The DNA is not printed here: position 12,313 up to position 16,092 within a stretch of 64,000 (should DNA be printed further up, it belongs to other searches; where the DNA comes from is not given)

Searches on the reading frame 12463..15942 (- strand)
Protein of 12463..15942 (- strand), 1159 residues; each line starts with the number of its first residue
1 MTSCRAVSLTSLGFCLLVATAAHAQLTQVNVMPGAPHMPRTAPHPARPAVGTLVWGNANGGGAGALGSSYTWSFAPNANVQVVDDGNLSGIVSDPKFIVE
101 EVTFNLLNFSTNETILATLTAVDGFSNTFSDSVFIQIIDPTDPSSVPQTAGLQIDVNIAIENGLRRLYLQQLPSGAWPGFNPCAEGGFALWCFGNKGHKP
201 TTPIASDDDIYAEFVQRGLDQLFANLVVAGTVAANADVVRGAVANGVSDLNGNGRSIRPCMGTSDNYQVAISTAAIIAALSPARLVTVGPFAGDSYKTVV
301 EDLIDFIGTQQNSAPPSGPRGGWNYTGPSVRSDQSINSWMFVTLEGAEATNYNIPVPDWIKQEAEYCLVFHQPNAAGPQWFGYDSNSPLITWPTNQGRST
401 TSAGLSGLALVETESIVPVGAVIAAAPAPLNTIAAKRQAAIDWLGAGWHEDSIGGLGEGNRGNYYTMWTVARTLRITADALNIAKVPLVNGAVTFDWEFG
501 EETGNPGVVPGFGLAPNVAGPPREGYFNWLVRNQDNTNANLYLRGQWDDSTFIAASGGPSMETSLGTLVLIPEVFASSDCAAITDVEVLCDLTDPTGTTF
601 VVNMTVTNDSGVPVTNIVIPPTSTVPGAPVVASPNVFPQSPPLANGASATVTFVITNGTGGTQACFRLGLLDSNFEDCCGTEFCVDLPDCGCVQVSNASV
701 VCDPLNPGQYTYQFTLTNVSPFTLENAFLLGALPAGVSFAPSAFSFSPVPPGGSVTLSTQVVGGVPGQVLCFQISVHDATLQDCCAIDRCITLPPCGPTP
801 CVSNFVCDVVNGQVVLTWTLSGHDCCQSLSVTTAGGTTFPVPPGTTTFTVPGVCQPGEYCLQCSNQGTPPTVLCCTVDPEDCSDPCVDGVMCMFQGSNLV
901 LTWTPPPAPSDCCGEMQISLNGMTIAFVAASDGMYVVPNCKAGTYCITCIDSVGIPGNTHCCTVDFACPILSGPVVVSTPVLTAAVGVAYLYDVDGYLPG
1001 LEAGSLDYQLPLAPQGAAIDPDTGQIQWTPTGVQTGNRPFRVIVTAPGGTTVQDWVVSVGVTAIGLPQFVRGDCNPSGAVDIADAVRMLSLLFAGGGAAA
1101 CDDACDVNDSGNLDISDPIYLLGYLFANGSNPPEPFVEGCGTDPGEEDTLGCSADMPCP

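Call 77: search_protein_families(library=pfam, proteins=[window:12463-15942:-], max_evalue=0.00001)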
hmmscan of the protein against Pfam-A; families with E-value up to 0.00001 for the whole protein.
window:12463-15942:- (1159 aa): 1 family
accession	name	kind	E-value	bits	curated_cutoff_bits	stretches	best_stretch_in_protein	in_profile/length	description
PF05345.18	He_PIG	-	1.1e-07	32.7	24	1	974-1059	2-93/96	Putative Ig domain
